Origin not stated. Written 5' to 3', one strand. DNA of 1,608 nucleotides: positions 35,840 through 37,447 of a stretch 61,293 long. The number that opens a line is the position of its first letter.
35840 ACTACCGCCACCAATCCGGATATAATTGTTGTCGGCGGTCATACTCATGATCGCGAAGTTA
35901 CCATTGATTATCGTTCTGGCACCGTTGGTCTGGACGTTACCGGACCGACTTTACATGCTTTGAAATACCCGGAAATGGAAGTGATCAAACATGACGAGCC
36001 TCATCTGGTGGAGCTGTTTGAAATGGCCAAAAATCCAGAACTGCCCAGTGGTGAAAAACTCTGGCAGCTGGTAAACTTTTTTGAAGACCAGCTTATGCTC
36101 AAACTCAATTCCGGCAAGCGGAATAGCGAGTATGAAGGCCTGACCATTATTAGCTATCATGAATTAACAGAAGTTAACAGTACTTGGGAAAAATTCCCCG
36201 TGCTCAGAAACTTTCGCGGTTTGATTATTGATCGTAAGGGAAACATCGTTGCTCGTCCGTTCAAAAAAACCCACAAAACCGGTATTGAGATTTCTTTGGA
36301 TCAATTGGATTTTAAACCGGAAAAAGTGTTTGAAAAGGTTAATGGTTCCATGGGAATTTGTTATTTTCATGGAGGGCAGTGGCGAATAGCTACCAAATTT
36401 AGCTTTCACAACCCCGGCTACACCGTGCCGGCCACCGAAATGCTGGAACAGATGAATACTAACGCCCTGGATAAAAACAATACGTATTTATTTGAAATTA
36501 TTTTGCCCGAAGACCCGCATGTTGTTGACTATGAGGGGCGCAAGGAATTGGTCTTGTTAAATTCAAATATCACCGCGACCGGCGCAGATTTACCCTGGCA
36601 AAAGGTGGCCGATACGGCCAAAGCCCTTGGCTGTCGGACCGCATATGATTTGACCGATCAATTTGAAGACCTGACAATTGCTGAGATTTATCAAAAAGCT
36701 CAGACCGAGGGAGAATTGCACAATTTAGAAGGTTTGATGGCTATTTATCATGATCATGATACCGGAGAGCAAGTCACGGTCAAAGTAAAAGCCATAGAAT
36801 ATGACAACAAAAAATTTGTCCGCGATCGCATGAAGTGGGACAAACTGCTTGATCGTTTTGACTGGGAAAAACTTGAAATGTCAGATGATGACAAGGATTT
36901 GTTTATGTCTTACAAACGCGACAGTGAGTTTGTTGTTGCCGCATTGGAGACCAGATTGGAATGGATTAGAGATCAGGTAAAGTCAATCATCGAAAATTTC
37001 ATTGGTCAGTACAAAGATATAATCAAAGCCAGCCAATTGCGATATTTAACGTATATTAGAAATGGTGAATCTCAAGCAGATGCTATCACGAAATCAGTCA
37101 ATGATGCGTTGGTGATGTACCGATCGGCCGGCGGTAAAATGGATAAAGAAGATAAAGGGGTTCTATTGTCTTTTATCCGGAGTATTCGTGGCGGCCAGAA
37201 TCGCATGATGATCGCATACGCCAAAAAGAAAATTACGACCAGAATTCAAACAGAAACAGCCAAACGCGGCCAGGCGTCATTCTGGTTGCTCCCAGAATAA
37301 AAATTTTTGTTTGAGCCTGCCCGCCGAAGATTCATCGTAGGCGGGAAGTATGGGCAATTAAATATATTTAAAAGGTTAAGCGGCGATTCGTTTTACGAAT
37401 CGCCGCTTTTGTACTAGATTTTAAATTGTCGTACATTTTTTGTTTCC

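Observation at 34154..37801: Pnkp-type kinase-phosphatase-RNA ligase fusion without a Hen1 neighbour, converging on a cREC-like gene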

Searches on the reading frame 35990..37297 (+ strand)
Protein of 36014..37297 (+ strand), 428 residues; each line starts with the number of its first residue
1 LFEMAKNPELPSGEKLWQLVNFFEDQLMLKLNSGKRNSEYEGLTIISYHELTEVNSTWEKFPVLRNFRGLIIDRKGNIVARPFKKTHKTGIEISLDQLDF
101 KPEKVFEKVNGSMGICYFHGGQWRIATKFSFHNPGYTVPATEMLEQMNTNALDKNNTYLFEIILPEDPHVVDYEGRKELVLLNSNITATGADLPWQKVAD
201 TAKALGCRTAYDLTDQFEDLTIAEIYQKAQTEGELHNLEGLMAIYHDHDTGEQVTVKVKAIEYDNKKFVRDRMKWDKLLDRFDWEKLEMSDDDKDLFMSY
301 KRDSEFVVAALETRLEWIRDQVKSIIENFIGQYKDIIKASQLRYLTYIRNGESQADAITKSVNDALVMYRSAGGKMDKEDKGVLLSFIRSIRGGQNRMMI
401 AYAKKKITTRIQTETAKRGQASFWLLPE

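Call 6: search_solved_structures(query=window:36014-37297:+, max_evalue=10, show_alignments=3)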
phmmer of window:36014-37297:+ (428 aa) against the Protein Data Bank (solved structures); distinct sequences matched with E-value up to 10: 3.
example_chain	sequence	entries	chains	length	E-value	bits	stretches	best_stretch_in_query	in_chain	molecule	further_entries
4x52_A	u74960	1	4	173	0.62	12.1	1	242-302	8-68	Zinc finger CCCH-type antiviral protein 1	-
2x5y_A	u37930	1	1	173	0.63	12.1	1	242-302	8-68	ZINC FINGER CCCH-TYPE ANTIVIRAL PROTEIN 1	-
8sde_A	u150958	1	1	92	6.5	8.8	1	252-326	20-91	Tripartite motif-containing protein 29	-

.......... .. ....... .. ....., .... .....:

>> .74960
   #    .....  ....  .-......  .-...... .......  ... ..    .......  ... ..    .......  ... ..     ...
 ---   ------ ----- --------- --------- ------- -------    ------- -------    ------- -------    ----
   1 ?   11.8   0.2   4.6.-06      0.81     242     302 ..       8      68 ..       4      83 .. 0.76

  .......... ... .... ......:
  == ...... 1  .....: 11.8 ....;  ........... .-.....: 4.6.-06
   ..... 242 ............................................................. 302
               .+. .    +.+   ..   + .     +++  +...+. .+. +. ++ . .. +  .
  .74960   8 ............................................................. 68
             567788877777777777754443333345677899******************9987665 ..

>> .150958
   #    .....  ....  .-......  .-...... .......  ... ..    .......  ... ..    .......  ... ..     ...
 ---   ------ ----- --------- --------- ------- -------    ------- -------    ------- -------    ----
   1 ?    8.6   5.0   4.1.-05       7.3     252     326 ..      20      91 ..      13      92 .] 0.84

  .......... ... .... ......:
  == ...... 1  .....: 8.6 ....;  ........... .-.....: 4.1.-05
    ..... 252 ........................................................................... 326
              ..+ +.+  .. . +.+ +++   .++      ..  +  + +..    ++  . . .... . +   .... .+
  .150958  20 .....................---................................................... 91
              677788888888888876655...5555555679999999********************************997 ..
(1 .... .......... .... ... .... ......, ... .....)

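Call 11: search_solved_structures(query=A2, max_evalue=10, show_alignments=4)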
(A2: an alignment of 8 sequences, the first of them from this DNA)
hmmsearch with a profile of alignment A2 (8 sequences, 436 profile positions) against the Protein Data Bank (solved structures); distinct sequences matched with E-value up to 10: 5.
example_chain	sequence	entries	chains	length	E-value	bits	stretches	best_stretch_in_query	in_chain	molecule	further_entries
2c5u_A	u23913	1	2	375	0.023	16.9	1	75-211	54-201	RNA LIGASE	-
9do4_B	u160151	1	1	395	0.027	16.7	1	75-211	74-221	RNA ligase 1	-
6pse_A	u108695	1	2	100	0.066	15.4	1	311-386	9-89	Protein bicaudal D homolog 2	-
4uos_A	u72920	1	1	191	0.23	13.6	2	311-388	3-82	DESIGNED HELICAL BUNDLE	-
4rgk_A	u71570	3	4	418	0.56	12.4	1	364-426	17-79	Uncharacterized protein | DUF1479 domain-containing protein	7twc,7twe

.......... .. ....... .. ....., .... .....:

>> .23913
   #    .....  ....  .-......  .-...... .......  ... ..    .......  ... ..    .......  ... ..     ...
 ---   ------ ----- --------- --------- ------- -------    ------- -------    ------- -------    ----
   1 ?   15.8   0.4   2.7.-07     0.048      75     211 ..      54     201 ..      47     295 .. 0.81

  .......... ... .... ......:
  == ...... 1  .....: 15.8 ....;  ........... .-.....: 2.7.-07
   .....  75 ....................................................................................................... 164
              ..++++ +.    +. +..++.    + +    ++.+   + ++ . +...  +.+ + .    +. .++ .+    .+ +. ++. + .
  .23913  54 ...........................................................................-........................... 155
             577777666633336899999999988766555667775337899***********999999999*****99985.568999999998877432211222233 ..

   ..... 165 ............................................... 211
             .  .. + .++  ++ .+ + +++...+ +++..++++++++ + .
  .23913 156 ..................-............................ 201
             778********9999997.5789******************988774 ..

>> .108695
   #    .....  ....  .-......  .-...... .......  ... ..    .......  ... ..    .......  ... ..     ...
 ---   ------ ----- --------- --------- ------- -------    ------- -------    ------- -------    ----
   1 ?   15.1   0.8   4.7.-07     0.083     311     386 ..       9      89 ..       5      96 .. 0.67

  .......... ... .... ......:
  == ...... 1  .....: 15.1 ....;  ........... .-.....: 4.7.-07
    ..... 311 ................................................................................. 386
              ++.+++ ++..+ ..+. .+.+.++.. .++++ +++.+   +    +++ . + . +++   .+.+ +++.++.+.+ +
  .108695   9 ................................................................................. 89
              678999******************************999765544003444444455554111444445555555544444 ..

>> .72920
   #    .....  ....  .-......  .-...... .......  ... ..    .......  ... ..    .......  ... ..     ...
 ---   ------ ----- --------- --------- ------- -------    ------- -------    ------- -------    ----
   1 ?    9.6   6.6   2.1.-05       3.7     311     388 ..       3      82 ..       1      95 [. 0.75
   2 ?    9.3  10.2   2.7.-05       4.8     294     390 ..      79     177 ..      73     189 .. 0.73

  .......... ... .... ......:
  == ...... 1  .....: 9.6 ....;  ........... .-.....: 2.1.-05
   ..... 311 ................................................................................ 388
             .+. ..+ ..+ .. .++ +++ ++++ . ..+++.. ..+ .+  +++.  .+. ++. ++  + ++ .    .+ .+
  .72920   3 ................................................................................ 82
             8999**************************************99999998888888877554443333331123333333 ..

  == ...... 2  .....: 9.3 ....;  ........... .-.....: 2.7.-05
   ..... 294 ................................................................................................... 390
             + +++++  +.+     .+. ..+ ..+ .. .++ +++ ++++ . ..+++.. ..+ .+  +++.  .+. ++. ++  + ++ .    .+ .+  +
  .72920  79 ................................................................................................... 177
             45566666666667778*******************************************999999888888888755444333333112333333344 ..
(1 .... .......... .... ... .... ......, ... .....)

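Call 12: search_protein_families(library=pfam, alignment_id=A2, max_evalue=10)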
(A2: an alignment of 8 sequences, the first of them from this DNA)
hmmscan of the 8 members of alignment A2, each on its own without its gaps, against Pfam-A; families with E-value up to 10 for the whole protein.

A. member 1, seq(436 aa): 0 families

B. families by the number of members that match (of 8 scanned): 6 families
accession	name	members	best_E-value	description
PF02743.24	dCache_1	3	0.011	Cache domain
PF09511.15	RNA_lig_T4_1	1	1.8e-10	RNA ligase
PF11505.13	DUF3216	1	0.069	Protein of unknown function (DUF3216)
PF09414.15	RNA_ligase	1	0.095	RNA ligase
PF08974.15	DUF1877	1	0.14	Domain of unknown function (DUF1877)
PF01970.21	TctA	1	0.19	Tripartite tricarboxylate transporter TctA family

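Call 28: predict_structure(alignment_id=A2)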
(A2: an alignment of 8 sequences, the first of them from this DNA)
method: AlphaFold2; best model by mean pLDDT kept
length: 436 residues; sequences in the alignment: 8
mean_pLDDT: 79.1   pTM: 0.66
mean pLDDT of the five models: 79.1, 78.2, 77.6, 77.3, 74.8
residues with pLDDT >= 90: 117; 70-90: 221; 50-70: 69; < 50: 29
segments of 3 or more residues with pLDDT < 50: 94-119
pLDDT, mean of each block of 10 residues (from residue 1): 79 88 94 90 91 82 72 86 91 42 35 39 90 87 86 94 91 63 78 87 89 87 77 70 58 73 66 73 87 90 79 85 93 90 89 90 87 84 71 81 75 90 67 59
secondary structure, 60 per line:
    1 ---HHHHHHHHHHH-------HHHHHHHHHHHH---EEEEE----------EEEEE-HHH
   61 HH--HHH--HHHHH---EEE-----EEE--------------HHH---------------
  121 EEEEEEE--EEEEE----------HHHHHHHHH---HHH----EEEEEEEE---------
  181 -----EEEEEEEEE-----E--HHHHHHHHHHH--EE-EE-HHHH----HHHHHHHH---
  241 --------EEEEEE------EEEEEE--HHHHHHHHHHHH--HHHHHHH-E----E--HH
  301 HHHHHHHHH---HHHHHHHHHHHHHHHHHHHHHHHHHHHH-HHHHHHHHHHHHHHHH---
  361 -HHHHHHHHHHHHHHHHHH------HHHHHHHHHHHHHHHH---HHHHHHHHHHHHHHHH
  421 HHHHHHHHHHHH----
elements in order: H4-14 H22-33 E37-41 E52-56 H58-62 H70-74 E78-80 E86-88 E121-127 E130-134 H145-153 E164-171 E186-194 H203-213 H222-225 H230-237 E249-254 E261-266 H269-280 H283-289 H299-309 H313-340 H342-357 H362-379 H386-401 H405-432

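Call 31: fold_search(model_id=the predicted structure, library=pdb)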
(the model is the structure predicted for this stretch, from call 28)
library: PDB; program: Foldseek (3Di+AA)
matches with E <= 10: 180; with E <= 0.001: 7
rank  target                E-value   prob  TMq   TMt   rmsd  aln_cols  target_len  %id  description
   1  2c5u_A                1.1e-09  1.00  0.40  0.45  18.3       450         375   16  T4 RNA Ligase (Rnl1) Crystal Structure (released 2005-11-04)
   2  5tt6                  1.4e-09  1.00  0.41  0.47  17.9       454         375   16  T4 RNA Ligase 1 (K99M) (released 2017-03-08)
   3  9do4                  4.4e-08  1.00  0.41  0.48  19.4       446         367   16  Structure of T4 RNA Ligase 1 bound to ATP and Mg (released 2024-10-02)
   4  6n0t                  2.4e-05  1.00  0.41  0.46  10.3       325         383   14  tRNA ligase (released 2019-01-09)
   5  8uce_A                6.0e-04  1.00  0.34  0.38   8.4       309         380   16  Thermophilic RNA Ligase from Palaeococcus pacificus + AMP (released 2024-02-21)
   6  8ucf                  7.1e-04  1.00  0.34  0.38   9.3       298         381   18  Thermophilic RNA Ligase from Palaeococcus pacificus K238G (released 2024-02-21)
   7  8uch                  9.4e-04  1.00  0.33  0.37   8.6       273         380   19  Thermophilic RNA Ligase from Palaeococcus pacificus K92A + ATP (released 2024-02-21)
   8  8uce_B                1.1e-03  1.00  0.32  0.36   7.5       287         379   18  Thermophilic RNA Ligase from Palaeococcus pacificus + AMP (released 2024-02-21)
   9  8uci_B                1.5e-03  1.00  0.33  0.37   8.4       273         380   19  Thermophilic RNA Ligase from Palaeococcus pacificus K238G + AMP (released 2024-02-21)
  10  8ucg_A                2.6e-03  1.00  0.32  0.36   8.7       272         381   18  Thermophilic RNA Ligase from Palaeococcus pacificus K92A (released 2024-02-21)
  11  8ucg_B                4.8e-03  1.00  0.33  0.37   8.7       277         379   18  Thermophilic RNA Ligase from Palaeococcus pacificus K92A (released 2024-02-21)
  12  2hvr_A                5.4e-03  0.75  0.20  0.25  18.5       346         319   12  Structure of T4 RNA Ligase 2 with Nicked 5'-Adenylated nucleic acid duplex containing a 3'-deoxyribonucleotide at the  (released 2006-10-17)
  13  2hvq                  6.0e-03  0.85  0.23  0.30  16.4       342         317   12  Structure of Adenylated full-length T4 RNA Ligase 2 (released 2006-10-17)
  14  2vug_A                6.8e-03  1.00  0.25  0.29   6.4       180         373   19  The structure of an archaeal homodimeric RNA ligase (released 2008-06-03)
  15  3qwu_B                1.1e-02  0.97  0.33  0.39  10.8       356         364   14  Putative ATP-dependent DNA ligase from Aquifex aeolicus. (released 2011-03-16)
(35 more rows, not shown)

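Call 62: search_protein_representatives(alignment_id=A2)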
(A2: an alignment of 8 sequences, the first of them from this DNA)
Query: 8 sequences, 436 profile positions. Proteins with E-value up to 0.001 (for the whole library): 5178; up to 1e-10: 2524; up to 1e-30: 25. The best 150 are listed.
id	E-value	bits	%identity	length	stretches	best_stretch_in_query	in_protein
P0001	8.4e-217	736.8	-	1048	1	1-436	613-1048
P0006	1.8e-212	722.5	-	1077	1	2-436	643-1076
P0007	3.9e-197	672.0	-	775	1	2-436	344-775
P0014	1.7e-185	633.6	-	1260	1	2-436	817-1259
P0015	3.1e-178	609.7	-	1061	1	2-436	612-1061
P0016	1.1e-177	607.8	-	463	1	2-436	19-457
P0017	5.0e-177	605.7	-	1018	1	2-436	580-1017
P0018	2.8e-174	596.6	-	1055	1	2-436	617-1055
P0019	1.1e-170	584.9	-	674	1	2-435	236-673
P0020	6.9e-161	552.5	-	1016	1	2-435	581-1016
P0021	2.3e-129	448.6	-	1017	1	3-436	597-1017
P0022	4.0e-125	434.7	-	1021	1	11-436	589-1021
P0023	9.3e-120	417.0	-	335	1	109-435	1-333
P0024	3.2e-56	207.6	-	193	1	250-435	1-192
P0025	3.8e-50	187.6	-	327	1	175-435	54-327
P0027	3.2e-34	135.1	-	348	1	48-221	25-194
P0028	1.0e-33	133.5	-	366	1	46-273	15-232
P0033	2.8e-31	125.4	-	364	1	36-353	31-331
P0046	1.4e-27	113.3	-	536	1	27-368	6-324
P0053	4.8e-27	111.5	-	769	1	45-394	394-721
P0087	2.8e-25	105.7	-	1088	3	20-202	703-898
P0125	5.2e-24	101.5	-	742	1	48-214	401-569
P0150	2.4e-23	99.3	-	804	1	30-275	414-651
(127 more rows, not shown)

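Call 63: search_protein_families(library=pfam, proteins=[P0014, P0016, P0027, P0028, P0033, P0053, P0087, P0125, P0150, P0046], max_evalue=0.001)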
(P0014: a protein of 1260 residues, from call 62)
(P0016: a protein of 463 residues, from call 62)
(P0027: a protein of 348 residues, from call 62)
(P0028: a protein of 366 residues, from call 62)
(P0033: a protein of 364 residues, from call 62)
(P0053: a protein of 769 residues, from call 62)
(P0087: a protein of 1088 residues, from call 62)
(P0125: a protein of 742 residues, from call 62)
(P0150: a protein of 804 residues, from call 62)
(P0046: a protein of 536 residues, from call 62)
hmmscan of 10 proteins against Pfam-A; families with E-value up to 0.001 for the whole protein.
P0014 (1260 aa): 4 families
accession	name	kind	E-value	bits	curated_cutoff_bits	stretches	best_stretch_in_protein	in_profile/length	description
PF13671.12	AAA_33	-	6.1e-22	78.9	27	1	231-344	1-121/143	AAA domain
PF22547.2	2H-SAK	-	3.5e-17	63.3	27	1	41-161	12-124/124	Swiss Army Knife, 2H phosphoesterase domain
PF00149.33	Metallophos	-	1.1e-13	52.5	21.5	1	552-779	3-190/191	Calcineurin-like phosphoesterase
PF08433.16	KTI12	-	1e-08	35.5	22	1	231-359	3-139/271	Chromatin associated protein KTI12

P0016 (463 aa): 0 families

P0027 (348 aa): 2 families
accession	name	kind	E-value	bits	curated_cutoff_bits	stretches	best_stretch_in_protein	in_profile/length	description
PF09511.15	RNA_lig_T4_1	-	2.8e-17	63.8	28.3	1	50-231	2-227/227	RNA ligase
PF09414.15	RNA_ligase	-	1.3e-06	29.1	27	1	84-226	2-170/171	RNA ligase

P0028 (366 aa): 1 family
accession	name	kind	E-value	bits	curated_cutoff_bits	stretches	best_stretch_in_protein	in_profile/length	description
PF09511.15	RNA_lig_T4_1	-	4e-26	92.7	28.3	1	42-230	2-227/227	RNA ligase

P0033 (364 aa): 1 family
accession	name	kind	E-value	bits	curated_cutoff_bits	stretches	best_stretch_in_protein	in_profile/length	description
PF09511.15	RNA_lig_T4_1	-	6.7e-22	78.9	28.3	1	65-247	1-223/227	RNA ligase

P0053 (769 aa): 6 families
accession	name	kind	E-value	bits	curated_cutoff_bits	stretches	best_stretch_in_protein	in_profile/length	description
PF09511.15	RNA_lig_T4_1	-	6.7e-22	78.9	28.3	1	421-602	1-222/227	RNA ligase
PF00149.33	Metallophos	-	1.4e-12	48.9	21.5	1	152-326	2-189/191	Calcineurin-like phosphoesterase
PF13671.12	AAA_33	-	2.2e-11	44.7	27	1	6-104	2-122/143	AAA domain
PF13238.12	AAA_18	-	1.3e-05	26.1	29.4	1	6-105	1-116/128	AAA domain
PF13173.12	AAA_14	-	0.00013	22.4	27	1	3-78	2-88/129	AAA domain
PF08433.16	KTI12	-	0.00079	19.5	22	0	52-118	71-134/271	Chromatin associated protein KTI12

P0087 (1088 aa): 1 family
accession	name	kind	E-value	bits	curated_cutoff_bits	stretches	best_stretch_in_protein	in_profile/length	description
PF09511.15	RNA_lig_T4_1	-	1.4e-20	74.6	28.3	2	759-957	2-221/227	RNA ligase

P0125 (742 aa): 4 families
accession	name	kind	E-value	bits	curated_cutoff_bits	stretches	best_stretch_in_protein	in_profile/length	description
PF09511.15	RNA_lig_T4_1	-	2.5e-20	73.7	28.3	1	426-614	2-227/227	RNA ligase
PF00149.33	Metallophos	-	1.5e-11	45.5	21.5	1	155-326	2-159/191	Calcineurin-like phosphoesterase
PF13671.12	AAA_33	-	4.5e-09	37.2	27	1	8-111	1-130/143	AAA domain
PF06414.18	Zeta_toxin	-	0.00024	21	22.3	0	4-24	14-34/199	Zeta toxin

P0150 (804 aa): 5 families
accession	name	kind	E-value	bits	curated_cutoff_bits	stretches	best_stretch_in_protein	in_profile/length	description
PF09511.15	RNA_lig_T4_1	-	5.1e-26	92.3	28.3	1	456-647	1-227/227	RNA ligase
PF00149.33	Metallophos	-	5.8e-19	69.7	21.5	1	166-355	2-158/191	Calcineurin-like phosphoesterase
PF13671.12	AAA_33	-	6e-09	36.8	27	1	6-110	1-123/143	AAA domain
PF06414.18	Zeta_toxin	-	0.00012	22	22.3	0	2-41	14-54/199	Zeta toxin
PF09414.15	RNA_ligase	-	0.0005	20.7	27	0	496-641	2-169/171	RNA ligase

P0046 (536 aa): 5 families
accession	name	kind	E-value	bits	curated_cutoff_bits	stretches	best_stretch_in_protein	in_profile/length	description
PF25109.1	HAD_PNKP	-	1e-38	133.1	27.6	1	403-536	1-143/143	Polynucleotide kinase PNKP phosphatase domain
PF09511.15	RNA_lig_T4_1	-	4.9e-17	63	28.3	1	46-228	1-223/227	RNA ligase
PF03767.20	Acid_phosphat_B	-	2.6e-07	30.8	27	1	403-511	77-202/230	HAD superfamily, subfamily IIIB (Acid phosphatase)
PF03031.24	NIF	-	2.6e-05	24.4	21.8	1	404-498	1-103/160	NLI interacting factor-like phosphatase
PF24694.1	LNS2_PITM1-3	-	5.5e-05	23.6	27.7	1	406-506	1-94/124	PITM 1-3, LNS2 domain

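Call 65: find_encoding_contigs(protein=P0014, flank=6000, max_places=2)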
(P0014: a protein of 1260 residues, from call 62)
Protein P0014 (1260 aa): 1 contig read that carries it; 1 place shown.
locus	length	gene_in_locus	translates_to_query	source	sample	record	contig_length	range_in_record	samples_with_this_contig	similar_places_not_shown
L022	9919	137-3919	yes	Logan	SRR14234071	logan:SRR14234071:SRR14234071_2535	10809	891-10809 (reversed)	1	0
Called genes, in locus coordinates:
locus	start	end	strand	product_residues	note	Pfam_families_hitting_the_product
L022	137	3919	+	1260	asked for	PF22547:2H-SAK, PF08433:KTI12, PF13671:AAA_33, PF00149:Metallophos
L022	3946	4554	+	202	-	PF10723:RepB-RCR_reg (weak)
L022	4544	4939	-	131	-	-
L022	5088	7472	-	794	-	PF00133:tRNA-synt_1, PF01406:tRNA-synt_1e (faint), PF09334:tRNA-synt_1g, PF13603:tRNA-synt_1_2, PF00133:tRNA-synt_1, PF08264:Anticodon_1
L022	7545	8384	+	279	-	-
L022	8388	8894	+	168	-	PF00583:Acetyltransf_1, PF13673:Acetyltransf_10, PF13508:Acetyltransf_7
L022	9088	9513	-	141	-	PF00076:RRM_1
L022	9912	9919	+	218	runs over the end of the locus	-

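Call 66: find_encoding_contigs(protein=P0150, flank=6000, max_places=3)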
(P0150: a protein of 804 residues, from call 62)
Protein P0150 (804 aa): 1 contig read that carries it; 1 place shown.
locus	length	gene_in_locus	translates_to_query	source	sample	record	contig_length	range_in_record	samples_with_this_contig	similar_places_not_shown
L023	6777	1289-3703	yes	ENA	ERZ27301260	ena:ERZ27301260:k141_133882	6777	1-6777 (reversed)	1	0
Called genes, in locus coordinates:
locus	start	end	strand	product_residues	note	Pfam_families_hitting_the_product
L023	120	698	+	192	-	PF00827:Ribosomal_L15e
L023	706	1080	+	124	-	PF01201:Ribosomal_S8e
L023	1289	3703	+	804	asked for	PF13671:AAA_33 (weak), PF00149:Metallophos, PF09511:RNA_lig_T4_1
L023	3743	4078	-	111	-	PF04981:NMD3 (weak)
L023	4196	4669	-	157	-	PF01472:PUA, PF26292:PUA_elF2D (weak)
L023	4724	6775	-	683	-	?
